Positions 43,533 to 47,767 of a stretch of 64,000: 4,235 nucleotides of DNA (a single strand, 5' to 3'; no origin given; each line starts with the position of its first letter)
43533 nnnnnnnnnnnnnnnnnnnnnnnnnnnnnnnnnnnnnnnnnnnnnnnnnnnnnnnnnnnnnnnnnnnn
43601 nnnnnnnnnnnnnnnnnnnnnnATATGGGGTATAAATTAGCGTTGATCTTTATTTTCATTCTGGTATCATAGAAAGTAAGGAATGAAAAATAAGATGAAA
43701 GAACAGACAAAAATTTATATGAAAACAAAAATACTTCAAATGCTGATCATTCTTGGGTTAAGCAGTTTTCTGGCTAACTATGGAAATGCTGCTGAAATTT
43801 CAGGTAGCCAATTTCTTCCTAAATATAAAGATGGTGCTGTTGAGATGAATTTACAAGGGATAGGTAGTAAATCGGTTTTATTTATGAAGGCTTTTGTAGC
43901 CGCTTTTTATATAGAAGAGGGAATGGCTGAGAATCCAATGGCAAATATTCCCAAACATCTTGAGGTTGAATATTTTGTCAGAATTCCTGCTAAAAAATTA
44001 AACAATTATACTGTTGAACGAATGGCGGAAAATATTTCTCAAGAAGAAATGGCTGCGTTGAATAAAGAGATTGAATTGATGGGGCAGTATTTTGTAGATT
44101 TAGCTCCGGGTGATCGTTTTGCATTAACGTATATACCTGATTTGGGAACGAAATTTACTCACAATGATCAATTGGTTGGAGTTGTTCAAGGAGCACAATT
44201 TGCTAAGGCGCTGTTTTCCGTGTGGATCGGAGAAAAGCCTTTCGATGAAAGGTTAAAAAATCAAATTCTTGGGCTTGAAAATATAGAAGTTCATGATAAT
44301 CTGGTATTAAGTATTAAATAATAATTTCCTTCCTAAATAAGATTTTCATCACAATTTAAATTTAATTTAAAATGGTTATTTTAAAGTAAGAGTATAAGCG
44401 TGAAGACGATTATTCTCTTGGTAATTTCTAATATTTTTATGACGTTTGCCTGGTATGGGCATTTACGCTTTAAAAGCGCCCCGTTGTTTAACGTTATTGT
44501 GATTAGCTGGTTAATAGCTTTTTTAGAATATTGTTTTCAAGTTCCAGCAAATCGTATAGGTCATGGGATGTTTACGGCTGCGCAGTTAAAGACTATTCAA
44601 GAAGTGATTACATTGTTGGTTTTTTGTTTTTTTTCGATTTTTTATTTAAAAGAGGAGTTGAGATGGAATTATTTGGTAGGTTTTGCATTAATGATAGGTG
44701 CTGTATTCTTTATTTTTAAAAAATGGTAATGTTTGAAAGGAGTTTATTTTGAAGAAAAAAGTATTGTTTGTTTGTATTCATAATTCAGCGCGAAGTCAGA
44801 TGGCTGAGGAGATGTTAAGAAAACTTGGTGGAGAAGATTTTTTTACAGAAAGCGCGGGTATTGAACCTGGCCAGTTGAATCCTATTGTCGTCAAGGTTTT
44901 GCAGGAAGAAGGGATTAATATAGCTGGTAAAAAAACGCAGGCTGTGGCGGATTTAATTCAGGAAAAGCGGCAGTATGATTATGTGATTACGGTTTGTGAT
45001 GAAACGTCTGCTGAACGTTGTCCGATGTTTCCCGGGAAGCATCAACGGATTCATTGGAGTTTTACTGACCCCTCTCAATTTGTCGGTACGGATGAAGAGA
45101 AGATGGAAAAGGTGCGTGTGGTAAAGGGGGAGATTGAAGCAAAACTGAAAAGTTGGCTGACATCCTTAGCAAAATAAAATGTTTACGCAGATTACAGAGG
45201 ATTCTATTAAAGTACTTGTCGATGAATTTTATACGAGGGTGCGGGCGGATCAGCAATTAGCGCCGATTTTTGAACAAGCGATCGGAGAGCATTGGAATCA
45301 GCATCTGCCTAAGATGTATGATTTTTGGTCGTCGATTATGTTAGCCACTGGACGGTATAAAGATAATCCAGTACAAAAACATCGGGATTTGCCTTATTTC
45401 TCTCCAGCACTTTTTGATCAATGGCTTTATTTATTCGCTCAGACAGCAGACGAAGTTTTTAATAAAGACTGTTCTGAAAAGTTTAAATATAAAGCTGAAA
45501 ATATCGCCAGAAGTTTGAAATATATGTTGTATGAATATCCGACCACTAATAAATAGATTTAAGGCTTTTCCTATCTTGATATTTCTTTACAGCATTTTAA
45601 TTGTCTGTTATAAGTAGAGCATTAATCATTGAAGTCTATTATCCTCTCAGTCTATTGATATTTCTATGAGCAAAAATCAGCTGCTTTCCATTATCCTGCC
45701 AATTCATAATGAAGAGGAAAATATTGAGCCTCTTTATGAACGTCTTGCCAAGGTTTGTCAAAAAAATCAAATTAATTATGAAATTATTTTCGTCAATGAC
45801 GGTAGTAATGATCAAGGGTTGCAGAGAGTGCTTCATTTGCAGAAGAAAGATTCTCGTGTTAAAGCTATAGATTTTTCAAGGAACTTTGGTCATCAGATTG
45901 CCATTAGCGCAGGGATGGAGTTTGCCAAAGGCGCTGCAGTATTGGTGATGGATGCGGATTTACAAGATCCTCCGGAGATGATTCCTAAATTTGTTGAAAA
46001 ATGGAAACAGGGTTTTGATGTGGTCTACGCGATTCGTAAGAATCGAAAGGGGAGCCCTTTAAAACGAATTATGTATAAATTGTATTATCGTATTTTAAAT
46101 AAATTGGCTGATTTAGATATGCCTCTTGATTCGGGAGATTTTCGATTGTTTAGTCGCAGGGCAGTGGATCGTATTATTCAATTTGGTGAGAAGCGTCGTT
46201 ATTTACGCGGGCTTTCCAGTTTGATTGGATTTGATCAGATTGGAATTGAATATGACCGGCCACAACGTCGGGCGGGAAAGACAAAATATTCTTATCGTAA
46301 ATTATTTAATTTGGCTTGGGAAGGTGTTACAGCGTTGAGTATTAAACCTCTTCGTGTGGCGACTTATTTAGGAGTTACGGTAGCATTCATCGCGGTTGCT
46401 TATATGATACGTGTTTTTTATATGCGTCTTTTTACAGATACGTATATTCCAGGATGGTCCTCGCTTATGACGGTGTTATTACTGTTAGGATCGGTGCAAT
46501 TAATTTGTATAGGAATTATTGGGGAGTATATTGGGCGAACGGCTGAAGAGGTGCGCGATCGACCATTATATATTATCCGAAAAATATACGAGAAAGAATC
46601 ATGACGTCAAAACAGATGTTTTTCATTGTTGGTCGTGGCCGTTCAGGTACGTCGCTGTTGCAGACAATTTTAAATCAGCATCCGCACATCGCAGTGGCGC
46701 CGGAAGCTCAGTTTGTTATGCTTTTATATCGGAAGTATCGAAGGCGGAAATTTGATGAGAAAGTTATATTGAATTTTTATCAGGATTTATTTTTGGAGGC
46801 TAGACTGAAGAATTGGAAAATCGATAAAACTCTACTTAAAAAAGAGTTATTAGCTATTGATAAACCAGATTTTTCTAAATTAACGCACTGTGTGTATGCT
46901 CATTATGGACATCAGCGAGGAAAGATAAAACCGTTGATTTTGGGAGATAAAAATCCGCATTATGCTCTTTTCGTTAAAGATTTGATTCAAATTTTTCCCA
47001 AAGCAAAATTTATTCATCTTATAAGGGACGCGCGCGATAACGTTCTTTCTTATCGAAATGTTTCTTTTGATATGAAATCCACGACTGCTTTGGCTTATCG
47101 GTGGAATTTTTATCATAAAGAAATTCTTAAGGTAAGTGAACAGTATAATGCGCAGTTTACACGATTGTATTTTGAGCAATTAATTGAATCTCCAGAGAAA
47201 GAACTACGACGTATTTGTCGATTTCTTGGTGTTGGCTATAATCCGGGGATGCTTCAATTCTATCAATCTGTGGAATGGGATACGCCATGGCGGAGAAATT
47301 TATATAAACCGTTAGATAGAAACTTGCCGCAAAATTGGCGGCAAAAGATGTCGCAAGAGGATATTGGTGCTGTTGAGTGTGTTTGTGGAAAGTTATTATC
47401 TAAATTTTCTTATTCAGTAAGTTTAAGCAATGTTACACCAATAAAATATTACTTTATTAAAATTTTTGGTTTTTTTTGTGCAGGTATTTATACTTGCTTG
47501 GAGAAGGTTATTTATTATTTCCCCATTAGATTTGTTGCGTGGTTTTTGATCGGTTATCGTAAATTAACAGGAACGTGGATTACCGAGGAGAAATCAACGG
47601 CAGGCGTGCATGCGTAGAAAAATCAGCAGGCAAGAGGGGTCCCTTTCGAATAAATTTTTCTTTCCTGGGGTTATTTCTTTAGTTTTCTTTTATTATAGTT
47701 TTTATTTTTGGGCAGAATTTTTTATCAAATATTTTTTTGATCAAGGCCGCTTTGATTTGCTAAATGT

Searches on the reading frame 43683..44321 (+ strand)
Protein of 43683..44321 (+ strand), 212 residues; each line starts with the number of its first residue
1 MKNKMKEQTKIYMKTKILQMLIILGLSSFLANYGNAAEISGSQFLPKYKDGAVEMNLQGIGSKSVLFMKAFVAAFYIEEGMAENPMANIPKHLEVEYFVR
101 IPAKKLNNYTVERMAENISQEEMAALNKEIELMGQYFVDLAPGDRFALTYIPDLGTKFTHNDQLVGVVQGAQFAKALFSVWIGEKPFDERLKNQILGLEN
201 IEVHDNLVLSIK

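Call 53: search_protein_families(library=pfam, proteins=[window:43683-44321:+])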
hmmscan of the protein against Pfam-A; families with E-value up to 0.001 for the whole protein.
window:43683-44321:+ (212 aa): 1 family
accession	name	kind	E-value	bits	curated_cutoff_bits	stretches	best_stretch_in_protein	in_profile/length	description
PF16036.10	Chalcone_3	-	1.2e-30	107.2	27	1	36-197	1-165/165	Chalcone isomerase-like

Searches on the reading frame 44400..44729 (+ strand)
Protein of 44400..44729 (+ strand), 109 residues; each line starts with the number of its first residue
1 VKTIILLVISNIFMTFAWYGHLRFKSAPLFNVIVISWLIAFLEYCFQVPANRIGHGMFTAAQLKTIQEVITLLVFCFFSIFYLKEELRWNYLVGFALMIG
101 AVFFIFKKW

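Call 53: search_protein_families(library=pfam, proteins=[window:44400-44729:+])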
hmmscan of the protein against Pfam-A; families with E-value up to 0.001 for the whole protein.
window:44400-44729:+ (109 aa): 1 family
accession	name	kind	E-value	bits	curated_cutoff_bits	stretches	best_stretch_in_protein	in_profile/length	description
PF04342.18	DMT_6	-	1.4e-47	160.8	25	1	3-106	1-104/104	Putative member of DMT superfamily (DUF486)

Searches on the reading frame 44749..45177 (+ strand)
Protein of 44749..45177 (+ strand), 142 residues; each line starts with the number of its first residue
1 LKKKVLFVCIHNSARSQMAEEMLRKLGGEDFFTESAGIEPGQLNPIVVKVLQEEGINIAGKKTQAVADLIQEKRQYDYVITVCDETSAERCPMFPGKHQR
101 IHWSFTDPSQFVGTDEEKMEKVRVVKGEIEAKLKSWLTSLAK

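Call 53: search_protein_families(library=pfam, proteins=[window:44749-45177:+])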
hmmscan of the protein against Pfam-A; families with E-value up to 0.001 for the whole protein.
window:44749-45177:+ (142 aa): 1 family
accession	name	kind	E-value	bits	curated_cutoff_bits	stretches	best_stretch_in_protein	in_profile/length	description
PF01451.26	LMWPc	-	2.6e-17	63.8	23.2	1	5-137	1-144/144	Low molecular weight phosphotyrosine protein phosphatase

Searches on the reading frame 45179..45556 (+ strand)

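Call 53: search_protein_families(library=pfam, proteins=[window:45179-45556:+])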
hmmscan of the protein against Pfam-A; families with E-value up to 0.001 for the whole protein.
window:45179-45556:+ (125 aa): 1 family
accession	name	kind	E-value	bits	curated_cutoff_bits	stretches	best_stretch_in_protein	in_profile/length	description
PF01152.27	Bac_globin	-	8.6e-05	23.2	21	1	7-100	9-105/121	Bacterial-like globin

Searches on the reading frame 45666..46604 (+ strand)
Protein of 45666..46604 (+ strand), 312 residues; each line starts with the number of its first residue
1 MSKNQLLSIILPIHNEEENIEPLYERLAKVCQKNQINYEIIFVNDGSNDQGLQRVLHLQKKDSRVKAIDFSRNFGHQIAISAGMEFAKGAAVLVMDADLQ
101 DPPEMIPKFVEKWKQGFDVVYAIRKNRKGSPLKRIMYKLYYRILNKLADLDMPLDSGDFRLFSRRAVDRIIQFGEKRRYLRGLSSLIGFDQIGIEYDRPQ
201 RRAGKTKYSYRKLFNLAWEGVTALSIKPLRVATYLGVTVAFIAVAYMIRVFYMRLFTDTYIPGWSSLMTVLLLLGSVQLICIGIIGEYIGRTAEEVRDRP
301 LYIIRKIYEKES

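Call 53: search_protein_families(library=pfam, proteins=[window:45666-46604:+])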
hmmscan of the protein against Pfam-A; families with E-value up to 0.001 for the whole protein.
window:45666-46604:+ (312 aa): 2 families
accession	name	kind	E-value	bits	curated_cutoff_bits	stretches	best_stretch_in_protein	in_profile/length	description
PF00535.33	Glycos_transf_2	-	2e-32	112.9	23.3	1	8-170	1-167/168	Glycosyl transferase family 2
PF10111.15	Glyco_tranf_2_2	-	6.4e-05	23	27.3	1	8-108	1-101/276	Glycosyltransferase like family 2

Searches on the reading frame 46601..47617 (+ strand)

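Call 53: search_protein_families(library=pfam, proteins=[window:46601-47617:+])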
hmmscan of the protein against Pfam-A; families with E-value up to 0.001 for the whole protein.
window:46601-47617:+ (338 aa): 3 families
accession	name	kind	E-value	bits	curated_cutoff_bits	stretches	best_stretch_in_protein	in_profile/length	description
PF13469.12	Sulfotransfer_3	-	5.2e-32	112.3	27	1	7-214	2-215/216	Sulfotransferase family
PF00685.33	Sulfotransfer_1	-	3.7e-13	49.9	22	1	7-221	4-196/255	Sulfotransferase domain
PF17784.7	Sulfotransfer_4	-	7.6e-06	26.4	22.8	1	122-190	78-148/215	Sulfotransferase domain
